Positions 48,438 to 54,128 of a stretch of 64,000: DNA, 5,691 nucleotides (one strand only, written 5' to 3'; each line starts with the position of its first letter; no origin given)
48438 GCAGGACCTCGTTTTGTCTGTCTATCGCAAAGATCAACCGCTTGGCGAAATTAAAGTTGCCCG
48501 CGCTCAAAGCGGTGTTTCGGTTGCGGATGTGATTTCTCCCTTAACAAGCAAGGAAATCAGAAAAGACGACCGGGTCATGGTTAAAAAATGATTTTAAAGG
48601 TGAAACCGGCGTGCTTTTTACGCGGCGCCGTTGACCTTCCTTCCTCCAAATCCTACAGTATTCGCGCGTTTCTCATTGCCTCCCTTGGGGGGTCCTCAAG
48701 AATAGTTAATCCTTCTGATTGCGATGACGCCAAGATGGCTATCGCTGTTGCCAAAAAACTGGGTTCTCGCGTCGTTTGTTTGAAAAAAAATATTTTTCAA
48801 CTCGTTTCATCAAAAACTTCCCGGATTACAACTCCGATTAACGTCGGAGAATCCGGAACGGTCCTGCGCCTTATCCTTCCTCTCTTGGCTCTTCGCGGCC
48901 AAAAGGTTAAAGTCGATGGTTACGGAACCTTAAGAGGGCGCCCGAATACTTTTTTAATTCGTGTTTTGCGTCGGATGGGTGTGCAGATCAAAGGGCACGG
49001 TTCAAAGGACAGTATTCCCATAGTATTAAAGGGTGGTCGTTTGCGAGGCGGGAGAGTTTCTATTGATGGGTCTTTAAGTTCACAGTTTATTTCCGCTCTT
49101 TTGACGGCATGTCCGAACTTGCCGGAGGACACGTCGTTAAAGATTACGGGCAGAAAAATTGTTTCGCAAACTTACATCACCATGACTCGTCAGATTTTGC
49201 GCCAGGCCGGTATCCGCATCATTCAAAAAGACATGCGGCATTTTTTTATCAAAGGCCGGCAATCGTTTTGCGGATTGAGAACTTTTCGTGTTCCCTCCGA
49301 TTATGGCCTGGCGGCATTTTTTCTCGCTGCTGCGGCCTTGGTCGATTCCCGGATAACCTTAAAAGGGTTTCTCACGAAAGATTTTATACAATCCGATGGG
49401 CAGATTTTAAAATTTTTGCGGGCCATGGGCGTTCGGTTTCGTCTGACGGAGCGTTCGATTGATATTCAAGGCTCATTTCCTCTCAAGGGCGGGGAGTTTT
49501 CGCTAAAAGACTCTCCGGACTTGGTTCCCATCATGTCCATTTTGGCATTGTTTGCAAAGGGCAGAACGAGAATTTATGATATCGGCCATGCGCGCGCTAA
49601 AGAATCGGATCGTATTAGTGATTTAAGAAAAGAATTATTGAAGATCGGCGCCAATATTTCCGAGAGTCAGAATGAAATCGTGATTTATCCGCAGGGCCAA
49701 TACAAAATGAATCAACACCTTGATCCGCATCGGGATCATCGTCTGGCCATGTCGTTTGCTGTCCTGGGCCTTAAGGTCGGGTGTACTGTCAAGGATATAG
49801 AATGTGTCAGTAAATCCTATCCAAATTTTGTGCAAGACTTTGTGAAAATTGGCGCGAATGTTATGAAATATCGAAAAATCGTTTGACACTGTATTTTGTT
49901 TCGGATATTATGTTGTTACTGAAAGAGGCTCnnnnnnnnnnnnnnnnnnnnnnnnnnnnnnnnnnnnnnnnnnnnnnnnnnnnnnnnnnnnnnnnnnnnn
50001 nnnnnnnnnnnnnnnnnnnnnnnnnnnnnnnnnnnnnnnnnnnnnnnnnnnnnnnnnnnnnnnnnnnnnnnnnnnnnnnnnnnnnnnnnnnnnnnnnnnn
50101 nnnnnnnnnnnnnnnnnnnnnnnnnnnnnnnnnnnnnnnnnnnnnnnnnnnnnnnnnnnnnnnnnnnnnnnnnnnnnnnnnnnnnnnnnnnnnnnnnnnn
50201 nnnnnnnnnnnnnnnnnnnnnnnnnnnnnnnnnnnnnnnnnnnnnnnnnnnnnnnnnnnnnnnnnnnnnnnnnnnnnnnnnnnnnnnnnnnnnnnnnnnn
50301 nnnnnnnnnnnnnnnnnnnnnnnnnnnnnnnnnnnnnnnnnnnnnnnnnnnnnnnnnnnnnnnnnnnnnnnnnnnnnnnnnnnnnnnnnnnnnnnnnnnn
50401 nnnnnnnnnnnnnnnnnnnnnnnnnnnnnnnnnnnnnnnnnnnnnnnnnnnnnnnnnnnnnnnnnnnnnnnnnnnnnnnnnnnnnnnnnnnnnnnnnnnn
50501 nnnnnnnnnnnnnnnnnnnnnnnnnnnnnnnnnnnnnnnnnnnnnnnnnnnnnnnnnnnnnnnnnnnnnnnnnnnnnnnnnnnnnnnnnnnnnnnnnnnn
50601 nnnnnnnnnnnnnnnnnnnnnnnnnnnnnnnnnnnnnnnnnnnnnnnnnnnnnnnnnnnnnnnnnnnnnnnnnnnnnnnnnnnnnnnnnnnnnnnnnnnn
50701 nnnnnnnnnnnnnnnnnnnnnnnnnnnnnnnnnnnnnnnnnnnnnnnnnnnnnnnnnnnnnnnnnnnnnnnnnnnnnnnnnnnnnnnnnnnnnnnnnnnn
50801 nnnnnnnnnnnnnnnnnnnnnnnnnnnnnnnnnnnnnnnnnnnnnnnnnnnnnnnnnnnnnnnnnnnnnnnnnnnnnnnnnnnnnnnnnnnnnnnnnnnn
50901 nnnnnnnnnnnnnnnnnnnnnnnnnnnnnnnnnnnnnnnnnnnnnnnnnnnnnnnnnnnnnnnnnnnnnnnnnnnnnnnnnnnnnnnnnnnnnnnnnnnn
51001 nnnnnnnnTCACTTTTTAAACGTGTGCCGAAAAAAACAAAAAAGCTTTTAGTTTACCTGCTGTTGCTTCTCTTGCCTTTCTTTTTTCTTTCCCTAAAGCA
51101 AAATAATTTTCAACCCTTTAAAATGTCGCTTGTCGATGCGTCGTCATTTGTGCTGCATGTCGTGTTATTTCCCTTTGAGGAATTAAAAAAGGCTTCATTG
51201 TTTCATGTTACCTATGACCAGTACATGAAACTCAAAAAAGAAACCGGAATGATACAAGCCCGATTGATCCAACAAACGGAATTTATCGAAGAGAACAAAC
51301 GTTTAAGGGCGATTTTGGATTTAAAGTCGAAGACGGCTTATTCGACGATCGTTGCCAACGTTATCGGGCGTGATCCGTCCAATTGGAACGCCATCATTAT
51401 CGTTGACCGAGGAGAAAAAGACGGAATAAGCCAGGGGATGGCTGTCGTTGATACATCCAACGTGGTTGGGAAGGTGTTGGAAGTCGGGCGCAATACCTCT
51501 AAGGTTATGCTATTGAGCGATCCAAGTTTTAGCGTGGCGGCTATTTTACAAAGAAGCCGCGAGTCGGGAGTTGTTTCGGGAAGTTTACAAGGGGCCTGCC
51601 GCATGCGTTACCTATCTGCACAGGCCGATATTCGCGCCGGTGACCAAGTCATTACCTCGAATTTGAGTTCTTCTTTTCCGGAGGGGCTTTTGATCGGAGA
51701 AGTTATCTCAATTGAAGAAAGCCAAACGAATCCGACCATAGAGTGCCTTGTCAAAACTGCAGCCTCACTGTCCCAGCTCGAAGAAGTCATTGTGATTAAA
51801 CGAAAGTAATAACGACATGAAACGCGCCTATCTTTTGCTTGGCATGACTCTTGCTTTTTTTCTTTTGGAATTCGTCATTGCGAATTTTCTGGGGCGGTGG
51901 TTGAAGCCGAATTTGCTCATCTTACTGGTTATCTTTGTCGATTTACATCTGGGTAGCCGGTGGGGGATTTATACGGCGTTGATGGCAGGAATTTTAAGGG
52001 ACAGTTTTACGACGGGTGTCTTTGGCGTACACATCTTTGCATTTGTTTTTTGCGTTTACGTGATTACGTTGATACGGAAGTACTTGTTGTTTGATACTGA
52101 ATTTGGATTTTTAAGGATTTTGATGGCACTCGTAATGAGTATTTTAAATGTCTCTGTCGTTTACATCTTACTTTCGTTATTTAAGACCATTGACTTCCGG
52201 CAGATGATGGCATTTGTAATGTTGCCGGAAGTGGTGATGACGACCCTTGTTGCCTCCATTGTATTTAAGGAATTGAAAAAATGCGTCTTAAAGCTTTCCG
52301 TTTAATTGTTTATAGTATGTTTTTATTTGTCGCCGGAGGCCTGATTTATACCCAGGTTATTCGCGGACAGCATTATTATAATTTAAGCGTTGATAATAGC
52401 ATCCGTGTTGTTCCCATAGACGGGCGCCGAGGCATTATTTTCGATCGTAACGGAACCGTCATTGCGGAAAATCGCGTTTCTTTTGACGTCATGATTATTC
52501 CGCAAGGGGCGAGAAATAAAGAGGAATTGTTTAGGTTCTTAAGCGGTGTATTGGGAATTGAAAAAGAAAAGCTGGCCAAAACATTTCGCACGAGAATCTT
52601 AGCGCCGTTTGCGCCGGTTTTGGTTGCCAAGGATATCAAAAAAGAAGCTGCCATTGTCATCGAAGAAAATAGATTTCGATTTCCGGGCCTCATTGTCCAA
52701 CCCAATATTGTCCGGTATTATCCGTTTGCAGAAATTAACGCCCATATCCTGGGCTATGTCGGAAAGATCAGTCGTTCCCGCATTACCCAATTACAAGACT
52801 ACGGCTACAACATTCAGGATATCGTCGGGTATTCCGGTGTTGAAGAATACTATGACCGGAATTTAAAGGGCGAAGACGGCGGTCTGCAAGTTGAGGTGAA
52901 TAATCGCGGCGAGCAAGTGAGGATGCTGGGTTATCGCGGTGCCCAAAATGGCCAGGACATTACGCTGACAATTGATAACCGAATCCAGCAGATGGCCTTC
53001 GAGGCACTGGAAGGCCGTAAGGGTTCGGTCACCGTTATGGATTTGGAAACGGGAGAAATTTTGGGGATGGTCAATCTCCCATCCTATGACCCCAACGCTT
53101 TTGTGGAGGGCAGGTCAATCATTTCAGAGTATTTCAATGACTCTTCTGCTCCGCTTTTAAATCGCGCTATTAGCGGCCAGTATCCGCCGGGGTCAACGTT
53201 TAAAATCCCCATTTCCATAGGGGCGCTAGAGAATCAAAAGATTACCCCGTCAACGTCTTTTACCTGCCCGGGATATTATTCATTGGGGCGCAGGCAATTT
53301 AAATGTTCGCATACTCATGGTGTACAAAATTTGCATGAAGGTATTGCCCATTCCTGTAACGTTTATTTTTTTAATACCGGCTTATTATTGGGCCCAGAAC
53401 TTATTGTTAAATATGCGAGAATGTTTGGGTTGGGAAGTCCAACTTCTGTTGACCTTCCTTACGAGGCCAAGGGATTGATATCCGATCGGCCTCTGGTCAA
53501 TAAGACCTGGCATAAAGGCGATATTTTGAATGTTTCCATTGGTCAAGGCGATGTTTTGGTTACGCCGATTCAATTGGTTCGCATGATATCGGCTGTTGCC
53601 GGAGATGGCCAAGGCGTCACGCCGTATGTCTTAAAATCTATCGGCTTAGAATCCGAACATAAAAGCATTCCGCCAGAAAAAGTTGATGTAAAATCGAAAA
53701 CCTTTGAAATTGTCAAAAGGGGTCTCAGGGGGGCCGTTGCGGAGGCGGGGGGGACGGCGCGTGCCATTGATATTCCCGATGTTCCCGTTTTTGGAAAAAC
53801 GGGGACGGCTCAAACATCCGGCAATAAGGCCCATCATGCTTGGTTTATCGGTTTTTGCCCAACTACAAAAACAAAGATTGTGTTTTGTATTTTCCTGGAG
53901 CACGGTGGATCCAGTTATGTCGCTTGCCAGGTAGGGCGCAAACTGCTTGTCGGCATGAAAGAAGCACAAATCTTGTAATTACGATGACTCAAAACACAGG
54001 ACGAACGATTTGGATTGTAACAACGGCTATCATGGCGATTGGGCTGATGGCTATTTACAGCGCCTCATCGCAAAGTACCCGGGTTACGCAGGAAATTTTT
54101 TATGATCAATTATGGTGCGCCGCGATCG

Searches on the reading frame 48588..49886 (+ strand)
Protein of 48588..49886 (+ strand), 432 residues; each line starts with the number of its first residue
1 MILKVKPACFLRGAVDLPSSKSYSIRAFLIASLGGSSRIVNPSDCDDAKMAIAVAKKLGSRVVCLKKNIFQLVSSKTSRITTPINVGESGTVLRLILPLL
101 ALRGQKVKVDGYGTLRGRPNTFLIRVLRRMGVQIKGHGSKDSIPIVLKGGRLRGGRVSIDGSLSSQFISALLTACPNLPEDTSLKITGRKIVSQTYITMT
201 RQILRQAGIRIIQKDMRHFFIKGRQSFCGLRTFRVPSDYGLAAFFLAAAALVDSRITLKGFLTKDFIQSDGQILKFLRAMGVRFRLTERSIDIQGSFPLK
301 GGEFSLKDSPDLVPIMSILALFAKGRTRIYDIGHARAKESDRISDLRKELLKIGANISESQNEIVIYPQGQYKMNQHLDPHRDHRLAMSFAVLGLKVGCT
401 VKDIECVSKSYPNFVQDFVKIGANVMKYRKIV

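Call 57: search_protein_families(library=pfam, proteins=[window:48588-49886:+], max_evalue=0.0001)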
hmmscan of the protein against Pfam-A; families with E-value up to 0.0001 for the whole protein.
window:48588-49886:+ (432 aa): 1 family
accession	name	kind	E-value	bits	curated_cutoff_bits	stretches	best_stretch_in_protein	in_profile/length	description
PF00275.25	EPSP_synthase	-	1.1e-80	271.8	22.8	1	11-417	7-416/417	EPSP synthase (3-phosphoshikimate 1-carboxyvinyltransferase)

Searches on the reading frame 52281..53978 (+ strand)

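Call 57: search_protein_families(library=pfam, proteins=[window:52281-53978:+], max_evalue=0.0001)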
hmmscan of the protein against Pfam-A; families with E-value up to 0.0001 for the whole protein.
window:52281-53978:+ (565 aa): 2 families
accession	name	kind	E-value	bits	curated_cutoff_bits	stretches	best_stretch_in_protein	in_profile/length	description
PF00905.27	Transpeptidase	-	3e-65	220.8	22.1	1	248-550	1-292/299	Penicillin binding protein transpeptidase domain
PF03717.20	PBP_dimer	-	2.8e-41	142.4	24.4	1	46-214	2-177/180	Penicillin-binding Protein dimerisation domain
